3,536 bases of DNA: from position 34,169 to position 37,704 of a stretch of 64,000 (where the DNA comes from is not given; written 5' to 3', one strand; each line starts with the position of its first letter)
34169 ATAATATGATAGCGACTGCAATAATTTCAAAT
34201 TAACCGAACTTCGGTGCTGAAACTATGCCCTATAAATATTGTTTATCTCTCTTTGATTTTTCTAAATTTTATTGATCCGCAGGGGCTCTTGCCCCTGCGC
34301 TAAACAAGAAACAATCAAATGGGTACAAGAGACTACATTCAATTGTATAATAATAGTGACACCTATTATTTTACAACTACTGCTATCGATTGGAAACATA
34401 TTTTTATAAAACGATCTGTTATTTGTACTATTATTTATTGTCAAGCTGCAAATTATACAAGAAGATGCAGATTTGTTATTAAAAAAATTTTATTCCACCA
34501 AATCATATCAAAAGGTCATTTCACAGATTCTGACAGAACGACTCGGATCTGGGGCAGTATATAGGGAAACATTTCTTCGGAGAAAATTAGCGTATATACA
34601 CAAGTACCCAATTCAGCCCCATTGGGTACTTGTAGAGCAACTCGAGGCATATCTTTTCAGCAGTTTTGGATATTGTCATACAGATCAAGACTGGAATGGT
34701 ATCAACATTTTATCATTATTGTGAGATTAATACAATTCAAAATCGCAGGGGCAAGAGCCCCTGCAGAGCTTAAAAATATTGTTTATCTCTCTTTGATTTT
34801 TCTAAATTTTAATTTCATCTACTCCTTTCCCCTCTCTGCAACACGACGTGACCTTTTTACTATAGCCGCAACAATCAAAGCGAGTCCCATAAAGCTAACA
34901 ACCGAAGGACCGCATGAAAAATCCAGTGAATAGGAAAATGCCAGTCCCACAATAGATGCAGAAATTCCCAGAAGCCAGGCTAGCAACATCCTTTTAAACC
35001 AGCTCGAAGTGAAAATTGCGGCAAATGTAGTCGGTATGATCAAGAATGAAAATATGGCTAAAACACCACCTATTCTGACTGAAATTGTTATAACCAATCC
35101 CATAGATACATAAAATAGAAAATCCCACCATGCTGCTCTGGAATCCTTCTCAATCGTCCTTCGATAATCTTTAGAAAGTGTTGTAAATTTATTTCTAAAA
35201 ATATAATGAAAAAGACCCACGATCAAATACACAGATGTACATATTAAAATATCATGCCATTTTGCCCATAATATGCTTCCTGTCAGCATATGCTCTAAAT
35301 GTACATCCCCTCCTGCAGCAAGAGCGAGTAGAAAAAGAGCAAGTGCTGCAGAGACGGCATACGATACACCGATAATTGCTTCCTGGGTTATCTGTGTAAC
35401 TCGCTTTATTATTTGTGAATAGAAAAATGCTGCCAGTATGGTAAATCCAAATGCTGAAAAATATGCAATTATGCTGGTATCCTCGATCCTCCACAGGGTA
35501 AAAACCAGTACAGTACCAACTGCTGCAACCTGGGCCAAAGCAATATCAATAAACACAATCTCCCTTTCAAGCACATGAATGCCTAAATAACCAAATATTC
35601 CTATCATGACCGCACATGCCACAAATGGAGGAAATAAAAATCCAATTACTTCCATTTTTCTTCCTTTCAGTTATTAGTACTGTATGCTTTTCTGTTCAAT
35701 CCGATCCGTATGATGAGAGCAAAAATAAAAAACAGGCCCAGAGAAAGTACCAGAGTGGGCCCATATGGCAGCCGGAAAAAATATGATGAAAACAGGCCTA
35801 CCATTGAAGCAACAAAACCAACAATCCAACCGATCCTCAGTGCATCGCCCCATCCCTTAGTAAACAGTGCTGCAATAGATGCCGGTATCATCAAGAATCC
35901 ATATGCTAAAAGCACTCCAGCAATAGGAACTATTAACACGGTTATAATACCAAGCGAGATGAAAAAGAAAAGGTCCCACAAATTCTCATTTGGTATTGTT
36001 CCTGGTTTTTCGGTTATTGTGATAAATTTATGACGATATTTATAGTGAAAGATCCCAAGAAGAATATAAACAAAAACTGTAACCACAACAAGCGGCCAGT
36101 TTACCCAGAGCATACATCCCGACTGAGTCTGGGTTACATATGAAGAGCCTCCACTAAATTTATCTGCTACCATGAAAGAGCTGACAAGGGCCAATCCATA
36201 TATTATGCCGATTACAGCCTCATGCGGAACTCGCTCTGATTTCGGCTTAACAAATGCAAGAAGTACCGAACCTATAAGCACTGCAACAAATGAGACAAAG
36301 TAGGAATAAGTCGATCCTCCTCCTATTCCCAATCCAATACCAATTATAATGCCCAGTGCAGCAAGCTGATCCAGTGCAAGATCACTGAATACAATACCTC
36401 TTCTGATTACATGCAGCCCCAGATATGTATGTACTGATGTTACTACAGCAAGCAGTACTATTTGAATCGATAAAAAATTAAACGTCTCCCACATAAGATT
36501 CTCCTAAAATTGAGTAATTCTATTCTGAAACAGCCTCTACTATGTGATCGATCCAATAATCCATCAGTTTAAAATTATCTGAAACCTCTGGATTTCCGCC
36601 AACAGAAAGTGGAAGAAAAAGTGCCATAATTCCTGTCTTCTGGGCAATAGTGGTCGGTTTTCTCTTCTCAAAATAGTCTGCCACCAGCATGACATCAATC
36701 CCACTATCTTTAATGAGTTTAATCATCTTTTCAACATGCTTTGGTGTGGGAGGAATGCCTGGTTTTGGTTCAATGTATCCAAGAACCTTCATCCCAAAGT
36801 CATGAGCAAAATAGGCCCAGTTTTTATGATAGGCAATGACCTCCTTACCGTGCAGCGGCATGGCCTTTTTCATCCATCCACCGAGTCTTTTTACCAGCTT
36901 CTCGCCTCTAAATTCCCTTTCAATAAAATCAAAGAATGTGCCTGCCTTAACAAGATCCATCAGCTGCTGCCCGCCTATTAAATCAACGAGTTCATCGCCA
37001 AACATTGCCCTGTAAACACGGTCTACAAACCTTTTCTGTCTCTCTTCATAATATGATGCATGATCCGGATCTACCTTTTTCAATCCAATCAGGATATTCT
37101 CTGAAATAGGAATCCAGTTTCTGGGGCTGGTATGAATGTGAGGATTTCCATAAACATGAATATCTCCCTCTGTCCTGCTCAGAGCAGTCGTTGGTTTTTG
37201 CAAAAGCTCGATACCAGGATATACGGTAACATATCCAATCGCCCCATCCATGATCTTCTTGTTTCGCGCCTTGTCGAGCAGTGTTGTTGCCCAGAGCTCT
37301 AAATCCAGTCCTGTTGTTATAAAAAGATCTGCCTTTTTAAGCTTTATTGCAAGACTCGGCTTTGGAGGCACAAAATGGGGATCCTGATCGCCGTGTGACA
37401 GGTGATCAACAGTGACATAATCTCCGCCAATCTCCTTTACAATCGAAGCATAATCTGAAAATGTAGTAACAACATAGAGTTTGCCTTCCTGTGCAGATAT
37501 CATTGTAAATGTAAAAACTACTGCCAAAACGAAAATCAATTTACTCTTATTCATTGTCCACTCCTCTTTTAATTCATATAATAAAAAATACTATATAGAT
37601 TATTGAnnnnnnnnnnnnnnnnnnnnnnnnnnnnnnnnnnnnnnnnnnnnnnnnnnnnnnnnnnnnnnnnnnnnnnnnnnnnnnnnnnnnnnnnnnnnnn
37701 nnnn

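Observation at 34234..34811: Fossil REPtron: decayed RAYT between inverted REPs, bracketed by an exact 38-bp direct repeat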

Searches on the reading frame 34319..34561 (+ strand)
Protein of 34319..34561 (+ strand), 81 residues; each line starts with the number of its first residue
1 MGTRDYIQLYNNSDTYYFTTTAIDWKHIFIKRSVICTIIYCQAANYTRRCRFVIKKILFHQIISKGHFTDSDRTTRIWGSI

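Call 7: search_protein_families(library=pfam, proteins=[window:34319-34561:+], max_evalue=10)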
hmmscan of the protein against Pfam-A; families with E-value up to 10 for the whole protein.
seq(81 aa): 0 families

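Call 8: search_protein_families(library=ncbifam, proteins=[window:34319-34561:+], max_evalue=10)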
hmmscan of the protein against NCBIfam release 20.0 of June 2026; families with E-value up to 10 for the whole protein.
seq(81 aa): 0 families

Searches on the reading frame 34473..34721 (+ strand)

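Call 7: search_protein_families(library=pfam, proteins=[window:34473-34721:+], max_evalue=10)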
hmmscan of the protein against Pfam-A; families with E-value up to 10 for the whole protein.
seq(83 aa): 0 families

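Call 8: search_protein_families(library=ncbifam, proteins=[window:34473-34721:+], max_evalue=10)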
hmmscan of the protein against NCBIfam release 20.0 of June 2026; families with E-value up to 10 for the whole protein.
seq(83 aa): 1 family
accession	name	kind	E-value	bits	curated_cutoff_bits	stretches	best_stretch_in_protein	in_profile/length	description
TIGR00053.1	TIGR00053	subfamily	0.024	15.2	87.25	1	5-58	21-73/92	YafQ family addiction module toxin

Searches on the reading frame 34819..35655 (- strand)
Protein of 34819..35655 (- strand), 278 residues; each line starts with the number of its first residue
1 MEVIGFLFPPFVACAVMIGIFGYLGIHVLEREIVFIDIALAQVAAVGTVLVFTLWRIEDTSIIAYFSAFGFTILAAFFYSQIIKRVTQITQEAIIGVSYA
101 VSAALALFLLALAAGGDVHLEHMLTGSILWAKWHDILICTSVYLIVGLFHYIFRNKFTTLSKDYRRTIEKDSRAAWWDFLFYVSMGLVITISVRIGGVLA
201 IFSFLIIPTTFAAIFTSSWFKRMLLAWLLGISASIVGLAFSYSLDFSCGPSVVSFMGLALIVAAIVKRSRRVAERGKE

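Call 10: search_protein_families(library=pfam, proteins=[window:34822-35655:-], max_evalue=1)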
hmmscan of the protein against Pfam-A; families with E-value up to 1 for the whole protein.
window:34822-35655:- (278 aa): 3 families
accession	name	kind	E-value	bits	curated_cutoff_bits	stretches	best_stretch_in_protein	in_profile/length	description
PF00950.22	ABC-3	-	4e-26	92.5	20.1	1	6-266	4-257/258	ABC 3 transport family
PF01032.23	FecCD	-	0.00076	19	26.5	1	41-235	80-276/311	FecCD transport family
PF16996.10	Asp4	-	0.096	13.3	27.7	0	169-191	24-46/55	Accessory secretory protein Sec Asp4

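Call 22: find_encoding_contigs(protein=window:34819-35655:-, flank=2500, max_places=10)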
Protein window:34819-35655:- (278 aa): 5 contigs read that carry it; 4 places shown.
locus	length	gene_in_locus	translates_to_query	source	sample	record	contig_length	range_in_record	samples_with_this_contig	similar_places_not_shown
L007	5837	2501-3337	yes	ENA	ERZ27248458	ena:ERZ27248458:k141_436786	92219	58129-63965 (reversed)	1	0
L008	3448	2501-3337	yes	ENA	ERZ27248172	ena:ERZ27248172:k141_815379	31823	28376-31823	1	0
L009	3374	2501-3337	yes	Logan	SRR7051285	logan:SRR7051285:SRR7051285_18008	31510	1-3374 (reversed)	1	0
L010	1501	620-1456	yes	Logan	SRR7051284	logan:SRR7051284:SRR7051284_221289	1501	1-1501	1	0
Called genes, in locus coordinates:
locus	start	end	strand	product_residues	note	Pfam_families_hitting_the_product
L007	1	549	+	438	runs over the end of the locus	-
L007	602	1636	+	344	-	PF01297:ZnuA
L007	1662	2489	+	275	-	PF00950:ABC-3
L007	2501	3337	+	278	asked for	PF00950:ABC-3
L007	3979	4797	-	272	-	PF13181:TPR_8 (faint), PF13432:TPR_16 (weak), PF00515:TPR_1 (weak), PF07719:TPR_2 (weak)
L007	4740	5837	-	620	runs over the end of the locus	PF13584:BatD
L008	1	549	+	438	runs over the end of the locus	-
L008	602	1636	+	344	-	PF01297:ZnuA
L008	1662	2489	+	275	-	PF00950:ABC-3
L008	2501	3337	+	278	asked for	PF00950:ABC-3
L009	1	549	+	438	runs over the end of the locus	-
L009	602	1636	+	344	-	PF01297:ZnuA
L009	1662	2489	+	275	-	PF00950:ABC-3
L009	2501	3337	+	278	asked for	PF00950:ABC-3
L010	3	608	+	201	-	?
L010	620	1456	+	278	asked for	PF00950:ABC-3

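Call 58: find_homologous_proteins(query=window:34822-35655:-, max_evalue=1e-60)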
Query window:34822-35655:- (278 aa): 415 proteins with E <= 1e-60 among 8000 candidates; the best 120 are listed.
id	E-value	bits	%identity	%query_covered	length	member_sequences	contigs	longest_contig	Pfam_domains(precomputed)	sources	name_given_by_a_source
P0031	4.9e-171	585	100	100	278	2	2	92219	PF00950.23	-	-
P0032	3.1e-113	396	69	96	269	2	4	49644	PF00950.23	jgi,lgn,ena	-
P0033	4.1e-112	392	66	96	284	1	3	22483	PF00950.23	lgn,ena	-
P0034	4.5e-111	389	65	97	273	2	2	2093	PF00950.23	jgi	jgi:zinc/manganese transport system permease protein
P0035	5.2e-111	388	65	97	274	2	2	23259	PF00950.23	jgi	-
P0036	1.7e-110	387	66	97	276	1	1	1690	PF01032.24,PF00950.23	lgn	-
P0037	1.4e-108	381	62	97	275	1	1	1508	PF00950.23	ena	-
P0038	1.0e-106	374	63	97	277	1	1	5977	PF00950.23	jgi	jgi:zinc/manganese transport system permease protein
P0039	1.3e-105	371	65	97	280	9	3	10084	PF00950.23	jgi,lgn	-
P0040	1.4e-105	371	64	97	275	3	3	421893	PF00950.23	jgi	-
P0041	4.7e-105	369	63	97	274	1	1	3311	PF00950.23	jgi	-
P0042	5.9e-105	369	68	91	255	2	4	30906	PF01032.24,PF00950.23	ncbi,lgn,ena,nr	ncbi:metal ABC transporter permease [candidate division KSB1 bacterium]|nr:metal ABC transporter per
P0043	1.9e-104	367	64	97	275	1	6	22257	PF01032.24,PF00950.23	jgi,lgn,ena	-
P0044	2.7e-104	366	61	98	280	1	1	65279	PF00950.23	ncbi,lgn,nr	ncbi:metal ABC transporter permease [bacterium]|nr:metal ABC transporter permease [bacterium]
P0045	2.9e-104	366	63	97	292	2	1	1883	PF01032.24,PF00950.23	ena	-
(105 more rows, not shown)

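Call 59: find_encoding_contigs(protein=P0032, flank=3000, max_places=4)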
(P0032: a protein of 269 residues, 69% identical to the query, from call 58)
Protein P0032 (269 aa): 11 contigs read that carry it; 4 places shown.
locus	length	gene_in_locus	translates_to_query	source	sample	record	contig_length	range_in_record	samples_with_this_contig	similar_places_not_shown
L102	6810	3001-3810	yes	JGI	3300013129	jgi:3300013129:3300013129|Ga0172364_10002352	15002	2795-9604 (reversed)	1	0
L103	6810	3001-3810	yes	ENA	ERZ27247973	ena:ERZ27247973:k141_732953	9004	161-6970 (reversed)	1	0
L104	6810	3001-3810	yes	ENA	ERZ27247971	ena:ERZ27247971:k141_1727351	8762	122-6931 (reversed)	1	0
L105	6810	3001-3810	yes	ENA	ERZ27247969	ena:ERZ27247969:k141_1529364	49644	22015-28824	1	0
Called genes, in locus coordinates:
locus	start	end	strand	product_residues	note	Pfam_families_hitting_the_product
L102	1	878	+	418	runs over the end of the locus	-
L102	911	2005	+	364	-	PF01297:ZnuA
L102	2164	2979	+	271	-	PF00950:ABC-3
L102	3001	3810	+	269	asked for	PF00950:ABC-3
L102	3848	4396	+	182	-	PF06966:DUF1295 (weak), PF04191:PEMT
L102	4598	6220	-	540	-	PF03577:Peptidase_C69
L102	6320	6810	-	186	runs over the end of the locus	-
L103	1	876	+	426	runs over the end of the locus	-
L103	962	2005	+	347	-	PF01297:ZnuA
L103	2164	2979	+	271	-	PF00950:ABC-3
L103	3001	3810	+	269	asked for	PF00950:ABC-3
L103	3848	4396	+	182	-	PF06966:DUF1295 (weak), PF04191:PEMT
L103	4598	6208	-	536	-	PF03577:Peptidase_C69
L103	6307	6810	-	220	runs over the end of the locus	?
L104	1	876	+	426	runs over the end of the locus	-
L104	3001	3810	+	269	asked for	PF00950:ABC-3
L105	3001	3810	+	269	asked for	PF00950:ABC-3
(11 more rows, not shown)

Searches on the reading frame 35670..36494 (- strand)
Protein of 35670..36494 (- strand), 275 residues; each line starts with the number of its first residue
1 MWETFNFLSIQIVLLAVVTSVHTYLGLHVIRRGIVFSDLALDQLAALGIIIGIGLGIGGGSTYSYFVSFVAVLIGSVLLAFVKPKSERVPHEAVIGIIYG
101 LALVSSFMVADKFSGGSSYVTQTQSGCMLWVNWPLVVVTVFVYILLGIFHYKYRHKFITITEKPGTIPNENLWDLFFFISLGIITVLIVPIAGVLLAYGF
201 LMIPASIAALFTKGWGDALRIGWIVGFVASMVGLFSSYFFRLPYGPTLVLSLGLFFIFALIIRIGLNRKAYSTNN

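Call 10: search_protein_families(library=pfam, proteins=[window:35670-36494:-], max_evalue=1)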
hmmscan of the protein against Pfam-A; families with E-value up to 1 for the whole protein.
window:35670-36494:- (275 aa): 1 family
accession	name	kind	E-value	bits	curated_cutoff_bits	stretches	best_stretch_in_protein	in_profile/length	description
PF00950.22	ABC-3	-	9.4e-19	68.4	20.1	1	7-262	4-257/258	ABC 3 transport family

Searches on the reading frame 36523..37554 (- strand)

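Call 10: search_protein_families(library=pfam, proteins=[window:36523-37554:-], max_evalue=1)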
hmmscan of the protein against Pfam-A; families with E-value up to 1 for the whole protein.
window:36523-37554:- (344 aa): 2 families
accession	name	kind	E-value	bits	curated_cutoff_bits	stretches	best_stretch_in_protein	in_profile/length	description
PF01297.22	ZnuA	-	2.3e-46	158.8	29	2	28-179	1-140/263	Zinc-uptake complex component A periplasmic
PF20513.3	UBact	-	0.023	14.9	27.8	1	144-172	12-40/43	Prokaryotic ubiquitin-like protein UBact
